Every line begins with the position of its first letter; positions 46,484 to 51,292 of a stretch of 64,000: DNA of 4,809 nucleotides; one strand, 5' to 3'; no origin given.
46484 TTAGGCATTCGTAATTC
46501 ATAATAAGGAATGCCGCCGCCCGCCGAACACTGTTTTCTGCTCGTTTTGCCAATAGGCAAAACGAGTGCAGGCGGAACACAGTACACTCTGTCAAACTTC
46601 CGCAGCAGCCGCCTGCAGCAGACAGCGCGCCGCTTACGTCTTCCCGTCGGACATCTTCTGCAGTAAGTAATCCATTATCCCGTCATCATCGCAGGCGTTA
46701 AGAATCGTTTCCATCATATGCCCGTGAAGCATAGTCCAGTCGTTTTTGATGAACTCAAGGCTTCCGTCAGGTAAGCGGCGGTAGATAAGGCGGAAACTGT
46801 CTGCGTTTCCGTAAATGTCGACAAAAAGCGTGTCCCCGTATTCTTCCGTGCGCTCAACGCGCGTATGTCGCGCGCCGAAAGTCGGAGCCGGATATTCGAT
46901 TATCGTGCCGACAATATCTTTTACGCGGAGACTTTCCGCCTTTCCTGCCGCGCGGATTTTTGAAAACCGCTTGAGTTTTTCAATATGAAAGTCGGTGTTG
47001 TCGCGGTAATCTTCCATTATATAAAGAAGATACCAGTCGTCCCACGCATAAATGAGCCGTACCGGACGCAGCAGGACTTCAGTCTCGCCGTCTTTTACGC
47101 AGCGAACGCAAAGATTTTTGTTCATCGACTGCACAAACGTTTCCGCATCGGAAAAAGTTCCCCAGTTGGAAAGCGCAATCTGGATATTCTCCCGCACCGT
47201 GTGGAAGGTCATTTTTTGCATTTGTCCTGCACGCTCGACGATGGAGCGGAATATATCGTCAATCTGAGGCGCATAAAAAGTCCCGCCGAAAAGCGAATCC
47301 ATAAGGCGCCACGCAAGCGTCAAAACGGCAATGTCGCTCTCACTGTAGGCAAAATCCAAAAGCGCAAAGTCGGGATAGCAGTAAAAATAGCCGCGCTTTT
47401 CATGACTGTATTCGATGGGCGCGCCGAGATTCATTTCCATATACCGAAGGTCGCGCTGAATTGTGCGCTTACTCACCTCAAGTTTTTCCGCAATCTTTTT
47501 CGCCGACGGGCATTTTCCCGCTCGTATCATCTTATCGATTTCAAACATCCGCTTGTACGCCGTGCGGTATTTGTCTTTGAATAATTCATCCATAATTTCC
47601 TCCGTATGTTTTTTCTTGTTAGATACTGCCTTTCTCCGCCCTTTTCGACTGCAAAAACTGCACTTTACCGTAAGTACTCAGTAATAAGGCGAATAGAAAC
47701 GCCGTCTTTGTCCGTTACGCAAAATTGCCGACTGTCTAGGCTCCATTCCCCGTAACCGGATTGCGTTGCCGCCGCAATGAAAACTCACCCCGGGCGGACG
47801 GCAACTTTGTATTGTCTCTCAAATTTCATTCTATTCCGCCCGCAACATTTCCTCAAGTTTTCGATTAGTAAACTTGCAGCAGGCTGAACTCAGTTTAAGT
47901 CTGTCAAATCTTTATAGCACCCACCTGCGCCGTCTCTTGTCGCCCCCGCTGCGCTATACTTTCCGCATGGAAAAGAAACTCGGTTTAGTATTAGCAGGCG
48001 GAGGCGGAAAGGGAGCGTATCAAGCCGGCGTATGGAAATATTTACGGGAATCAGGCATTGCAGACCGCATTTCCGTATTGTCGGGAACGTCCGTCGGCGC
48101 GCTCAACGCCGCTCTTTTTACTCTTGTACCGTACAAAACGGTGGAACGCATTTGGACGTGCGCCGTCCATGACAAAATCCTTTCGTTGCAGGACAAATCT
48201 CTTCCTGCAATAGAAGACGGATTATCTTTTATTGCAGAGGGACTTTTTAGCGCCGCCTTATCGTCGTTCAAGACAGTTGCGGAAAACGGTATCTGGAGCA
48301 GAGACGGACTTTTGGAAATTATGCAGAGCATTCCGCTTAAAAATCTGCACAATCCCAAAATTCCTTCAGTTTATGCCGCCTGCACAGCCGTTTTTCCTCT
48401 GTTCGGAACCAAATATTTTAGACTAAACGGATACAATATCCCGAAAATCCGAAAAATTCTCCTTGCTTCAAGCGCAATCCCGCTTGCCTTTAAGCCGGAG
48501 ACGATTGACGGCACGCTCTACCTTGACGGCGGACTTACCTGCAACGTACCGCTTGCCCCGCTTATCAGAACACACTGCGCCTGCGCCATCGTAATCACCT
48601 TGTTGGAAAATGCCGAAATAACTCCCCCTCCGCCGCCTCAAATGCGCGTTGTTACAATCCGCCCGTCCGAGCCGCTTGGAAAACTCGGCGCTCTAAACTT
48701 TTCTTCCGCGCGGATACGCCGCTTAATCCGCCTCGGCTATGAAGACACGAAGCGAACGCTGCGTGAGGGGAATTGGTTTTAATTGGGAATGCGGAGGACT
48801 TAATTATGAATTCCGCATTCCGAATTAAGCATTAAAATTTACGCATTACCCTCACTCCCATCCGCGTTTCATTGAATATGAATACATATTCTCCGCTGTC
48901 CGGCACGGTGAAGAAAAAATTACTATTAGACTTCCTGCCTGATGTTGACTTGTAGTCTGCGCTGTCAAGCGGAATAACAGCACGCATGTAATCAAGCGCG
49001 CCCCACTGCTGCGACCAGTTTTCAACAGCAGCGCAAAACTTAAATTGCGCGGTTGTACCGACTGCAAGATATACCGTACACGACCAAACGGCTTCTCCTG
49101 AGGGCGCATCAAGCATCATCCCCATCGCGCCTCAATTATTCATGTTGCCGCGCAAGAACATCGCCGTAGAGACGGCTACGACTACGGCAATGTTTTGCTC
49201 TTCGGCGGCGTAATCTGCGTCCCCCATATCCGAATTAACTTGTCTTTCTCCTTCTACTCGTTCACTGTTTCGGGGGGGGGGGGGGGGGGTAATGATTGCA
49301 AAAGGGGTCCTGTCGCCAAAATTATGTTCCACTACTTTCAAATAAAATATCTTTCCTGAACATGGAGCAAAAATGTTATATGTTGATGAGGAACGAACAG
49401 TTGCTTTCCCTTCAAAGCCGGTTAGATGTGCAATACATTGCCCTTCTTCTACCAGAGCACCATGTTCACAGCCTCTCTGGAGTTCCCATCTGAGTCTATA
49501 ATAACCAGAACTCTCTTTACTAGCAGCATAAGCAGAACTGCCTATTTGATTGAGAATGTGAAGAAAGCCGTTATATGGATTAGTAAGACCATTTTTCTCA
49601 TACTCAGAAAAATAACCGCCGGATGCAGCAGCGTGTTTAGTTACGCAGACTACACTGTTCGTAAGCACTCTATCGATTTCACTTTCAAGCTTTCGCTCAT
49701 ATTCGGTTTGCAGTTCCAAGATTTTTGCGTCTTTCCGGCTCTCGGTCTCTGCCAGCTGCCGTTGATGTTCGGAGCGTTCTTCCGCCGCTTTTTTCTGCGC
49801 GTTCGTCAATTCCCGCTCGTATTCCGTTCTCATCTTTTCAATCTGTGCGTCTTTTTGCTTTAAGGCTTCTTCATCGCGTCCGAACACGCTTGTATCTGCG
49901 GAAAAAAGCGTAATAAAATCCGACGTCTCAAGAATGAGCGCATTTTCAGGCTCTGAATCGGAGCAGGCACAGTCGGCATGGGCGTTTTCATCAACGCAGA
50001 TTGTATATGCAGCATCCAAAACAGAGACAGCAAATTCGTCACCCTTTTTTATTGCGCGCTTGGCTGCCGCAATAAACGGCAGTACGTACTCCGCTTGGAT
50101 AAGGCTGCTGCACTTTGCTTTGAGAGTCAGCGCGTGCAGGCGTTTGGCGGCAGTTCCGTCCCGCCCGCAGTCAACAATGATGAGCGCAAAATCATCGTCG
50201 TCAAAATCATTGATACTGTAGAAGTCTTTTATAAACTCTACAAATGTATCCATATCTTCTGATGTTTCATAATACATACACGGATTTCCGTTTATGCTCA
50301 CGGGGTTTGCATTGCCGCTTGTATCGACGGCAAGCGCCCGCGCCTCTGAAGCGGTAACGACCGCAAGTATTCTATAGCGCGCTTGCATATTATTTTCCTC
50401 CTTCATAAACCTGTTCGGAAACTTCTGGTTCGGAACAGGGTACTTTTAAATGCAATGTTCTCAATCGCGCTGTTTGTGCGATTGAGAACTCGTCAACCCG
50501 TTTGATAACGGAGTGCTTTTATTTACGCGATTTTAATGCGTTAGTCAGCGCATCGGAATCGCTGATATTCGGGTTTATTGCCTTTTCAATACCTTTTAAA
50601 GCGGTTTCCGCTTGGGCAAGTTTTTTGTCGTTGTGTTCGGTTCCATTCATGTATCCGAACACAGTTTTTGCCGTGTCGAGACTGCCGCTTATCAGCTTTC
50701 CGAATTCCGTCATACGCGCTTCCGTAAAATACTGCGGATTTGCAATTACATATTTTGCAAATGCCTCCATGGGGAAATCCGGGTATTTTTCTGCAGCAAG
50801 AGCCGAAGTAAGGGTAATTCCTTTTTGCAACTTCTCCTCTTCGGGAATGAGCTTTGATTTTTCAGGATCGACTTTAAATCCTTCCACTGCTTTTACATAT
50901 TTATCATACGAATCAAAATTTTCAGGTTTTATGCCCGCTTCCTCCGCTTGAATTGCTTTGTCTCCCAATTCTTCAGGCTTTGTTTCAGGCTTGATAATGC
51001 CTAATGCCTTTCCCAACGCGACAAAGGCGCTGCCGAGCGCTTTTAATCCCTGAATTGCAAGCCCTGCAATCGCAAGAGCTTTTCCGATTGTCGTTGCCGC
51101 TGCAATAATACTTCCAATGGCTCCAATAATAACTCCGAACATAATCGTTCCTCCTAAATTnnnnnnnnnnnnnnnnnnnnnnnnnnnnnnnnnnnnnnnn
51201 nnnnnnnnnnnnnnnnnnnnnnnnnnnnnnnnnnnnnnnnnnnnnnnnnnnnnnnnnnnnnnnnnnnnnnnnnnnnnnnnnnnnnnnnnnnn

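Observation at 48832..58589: HerA/FtsK-like ATPase cluster with a three-member modular protein family: candidate undescribed system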

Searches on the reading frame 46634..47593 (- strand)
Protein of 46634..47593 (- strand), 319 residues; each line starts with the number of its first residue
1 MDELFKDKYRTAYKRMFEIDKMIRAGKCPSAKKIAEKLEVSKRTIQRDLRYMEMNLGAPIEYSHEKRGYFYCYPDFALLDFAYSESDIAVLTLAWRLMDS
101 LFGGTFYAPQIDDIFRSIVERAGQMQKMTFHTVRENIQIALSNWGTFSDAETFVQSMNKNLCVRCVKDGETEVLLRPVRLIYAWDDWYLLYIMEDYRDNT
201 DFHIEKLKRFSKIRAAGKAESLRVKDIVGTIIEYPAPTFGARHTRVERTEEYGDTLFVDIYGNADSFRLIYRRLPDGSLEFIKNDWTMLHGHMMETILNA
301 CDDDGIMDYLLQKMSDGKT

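Call 4: search_protein_families(library=pfam, proteins=[window:46634-47593:-], max_evalue=0.01)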
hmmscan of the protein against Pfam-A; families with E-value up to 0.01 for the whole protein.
window:46634-47593:- (319 aa): 3 families
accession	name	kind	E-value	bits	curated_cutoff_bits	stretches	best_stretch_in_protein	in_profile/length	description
PF08279.18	HTH_11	-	1.5e-08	34.8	25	1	30-69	17-54/55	HTH domain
PF13730.12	HTH_36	-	0.00095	19.4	25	1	28-50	25-47/55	Helix-turn-helix domain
PF08220.18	HTH_DeoR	-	0.0023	18.1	21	1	20-53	6-39/57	DeoR-like helix-turn-helix domain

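Call 5: search_protein_families(library=padloc, proteins=[window:46634-47593:-], max_evalue=0.01)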
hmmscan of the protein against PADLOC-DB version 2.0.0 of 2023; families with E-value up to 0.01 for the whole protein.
window:46634-47593:- (319 aa): 1 family
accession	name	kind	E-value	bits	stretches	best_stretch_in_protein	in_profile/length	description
PDLC01457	WYL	-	2.5e-17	61.2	1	13-153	3-127/229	"CAS-I,CAS-II,CAS-III,CAS-IV,CAS-V,CAS-VI; associated_signaling"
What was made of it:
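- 46634..47593 (-): HTH plus WYL-type regulator, the likely transcriptional regulator of the island. HTH_11 and the PADLOC WYL model, 2.5e-17 (calls 4, 5).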

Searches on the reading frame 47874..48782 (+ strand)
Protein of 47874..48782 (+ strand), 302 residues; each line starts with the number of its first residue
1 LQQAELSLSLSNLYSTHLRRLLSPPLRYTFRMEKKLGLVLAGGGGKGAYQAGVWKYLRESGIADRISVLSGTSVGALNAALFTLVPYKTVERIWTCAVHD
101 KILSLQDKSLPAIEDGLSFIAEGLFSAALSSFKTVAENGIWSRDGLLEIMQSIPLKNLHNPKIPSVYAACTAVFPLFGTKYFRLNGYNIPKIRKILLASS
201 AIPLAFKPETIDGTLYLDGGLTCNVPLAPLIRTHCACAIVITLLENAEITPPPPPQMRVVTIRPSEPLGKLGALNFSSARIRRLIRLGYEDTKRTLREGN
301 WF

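Call 4: search_protein_families(library=pfam, proteins=[window:47874-48782:+], max_evalue=0.01)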
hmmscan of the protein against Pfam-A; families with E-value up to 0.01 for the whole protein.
window:47874-48782:+ (302 aa): 1 family
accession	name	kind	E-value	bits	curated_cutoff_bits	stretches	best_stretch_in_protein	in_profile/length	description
PF01734.28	Patatin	-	3.3e-27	96.4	27.7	1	38-231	1-191/191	Patatin-like phospholipase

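Call 5: search_protein_families(library=padloc, proteins=[window:47874-48782:+], max_evalue=0.01)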
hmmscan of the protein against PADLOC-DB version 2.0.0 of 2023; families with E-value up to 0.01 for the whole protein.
window:47874-48782:+ (302 aa): 4 families
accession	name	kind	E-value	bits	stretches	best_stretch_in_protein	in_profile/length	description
PDLC00758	Effector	-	1.2e-09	35.9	1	38-227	9-189/331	Phospholipase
PDLC00757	Effector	-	2.2e-07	28.5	1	38-227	13-194/331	Phospholipase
PDLC00755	Effector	-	0.0003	18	1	38-95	14-72/311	Phospholipase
PDLC00756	Effector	-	0.0034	14.7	1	192-226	98-132/280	Phospholipase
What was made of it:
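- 47874..48782 (+): Patatin-like phospholipase, divergent from A. Possible lineage-specific effector. PF01734 3.3e-27, and PADLOC phospholipase effector models at 1e-9 (calls 4, 5).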

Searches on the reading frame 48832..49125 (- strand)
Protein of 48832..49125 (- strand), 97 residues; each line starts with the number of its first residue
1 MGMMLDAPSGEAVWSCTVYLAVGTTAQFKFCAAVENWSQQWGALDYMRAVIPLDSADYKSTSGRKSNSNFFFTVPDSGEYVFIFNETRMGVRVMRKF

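Call 4: search_protein_families(library=pfam, proteins=[window:48832-49125:-], max_evalue=0.01)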
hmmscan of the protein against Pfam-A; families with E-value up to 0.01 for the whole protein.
window:48832-49125:- (97 aa): 0 families

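Call 5: search_protein_families(library=padloc, proteins=[window:48832-49125:-], max_evalue=0.01)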
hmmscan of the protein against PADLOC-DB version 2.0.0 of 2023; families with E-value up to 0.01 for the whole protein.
window:48832-49125:- (97 aa): 0 families

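Call 6: search_protein_families(library=ncbifam, proteins=[window:48832-49125:-], max_evalue=0.01)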
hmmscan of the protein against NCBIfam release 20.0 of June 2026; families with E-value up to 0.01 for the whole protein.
window:48832-49125:- (97 aa): 0 families

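Call 7: search_protein_families(library=phrogs, proteins=[window:48832-49125:-], max_evalue=0.01)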
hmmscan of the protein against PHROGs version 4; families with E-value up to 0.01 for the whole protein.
window:48832-49125:- (97 aa): 0 families

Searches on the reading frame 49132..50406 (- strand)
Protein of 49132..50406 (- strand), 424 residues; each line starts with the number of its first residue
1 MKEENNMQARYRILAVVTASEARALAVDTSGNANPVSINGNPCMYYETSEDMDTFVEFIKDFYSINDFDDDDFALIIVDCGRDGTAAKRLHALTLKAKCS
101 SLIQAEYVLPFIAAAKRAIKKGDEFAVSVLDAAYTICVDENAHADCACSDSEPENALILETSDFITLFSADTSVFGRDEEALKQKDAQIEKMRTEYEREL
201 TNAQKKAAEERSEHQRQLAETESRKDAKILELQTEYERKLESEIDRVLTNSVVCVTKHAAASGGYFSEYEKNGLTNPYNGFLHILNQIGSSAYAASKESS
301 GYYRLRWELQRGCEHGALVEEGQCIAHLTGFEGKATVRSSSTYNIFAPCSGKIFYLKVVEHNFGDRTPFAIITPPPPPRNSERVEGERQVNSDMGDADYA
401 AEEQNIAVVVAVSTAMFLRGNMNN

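Call 4: search_protein_families(library=pfam, proteins=[window:49132-50406:-], max_evalue=0.01)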
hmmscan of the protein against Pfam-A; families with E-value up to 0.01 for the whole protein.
window:49132-50406:- (424 aa): 0 families

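Call 5: search_protein_families(library=padloc, proteins=[window:49132-50406:-], max_evalue=0.01)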
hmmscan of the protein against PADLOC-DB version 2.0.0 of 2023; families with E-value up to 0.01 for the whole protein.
window:49132-50406:- (424 aa): 1 family
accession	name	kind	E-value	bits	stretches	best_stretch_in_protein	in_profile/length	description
PDLC05062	PDC-S66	-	0.0037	14.8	1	177-245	66-134/282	-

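Call 6: search_protein_families(library=ncbifam, proteins=[window:49132-50406:-], max_evalue=0.01)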
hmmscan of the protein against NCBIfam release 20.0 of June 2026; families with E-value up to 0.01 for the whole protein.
window:49132-50406:- (424 aa): 0 families

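Call 7: search_protein_families(library=phrogs, proteins=[window:49132-50406:-], max_evalue=0.01)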
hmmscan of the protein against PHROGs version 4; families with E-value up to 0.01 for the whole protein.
window:49132-50406:- (424 aa): 0 families

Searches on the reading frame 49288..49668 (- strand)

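Call 66: search_protein_families(library=pfam, proteins=[window:49288-49668:-], max_evalue=10)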
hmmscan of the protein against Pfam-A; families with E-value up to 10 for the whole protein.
seq(127 aa): 1 family
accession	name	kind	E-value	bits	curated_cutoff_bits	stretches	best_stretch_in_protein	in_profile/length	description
PF13774.12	Longin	-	0.029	14.7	26.2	1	78-126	4-52/84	Regulated-SNARE-like domain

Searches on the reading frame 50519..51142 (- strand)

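Call 4: search_protein_families(library=pfam, proteins=[window:50519-51142:-], max_evalue=0.01)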
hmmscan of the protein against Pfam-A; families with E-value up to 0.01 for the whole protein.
window:50519-51142:- (207 aa): 0 families

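Call 5: search_protein_families(library=padloc, proteins=[window:50519-51142:-], max_evalue=0.01)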
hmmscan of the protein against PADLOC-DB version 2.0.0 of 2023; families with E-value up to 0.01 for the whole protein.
window:50519-51142:- (207 aa): 0 families

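Call 6: search_protein_families(library=ncbifam, proteins=[window:50519-51142:-], max_evalue=0.01)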
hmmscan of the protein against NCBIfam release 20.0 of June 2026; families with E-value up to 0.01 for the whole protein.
window:50519-51142:- (207 aa): 1 family
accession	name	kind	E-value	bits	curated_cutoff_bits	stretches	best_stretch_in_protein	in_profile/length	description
NF002569.0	PRK02201.1-4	equivalog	0.0046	15.7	882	1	75-192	214-323/715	membrane protein insertase YidC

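Call 7: search_protein_families(library=phrogs, proteins=[window:50519-51142:-], max_evalue=0.01)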
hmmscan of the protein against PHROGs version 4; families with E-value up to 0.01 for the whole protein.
window:50519-51142:- (207 aa): 0 families
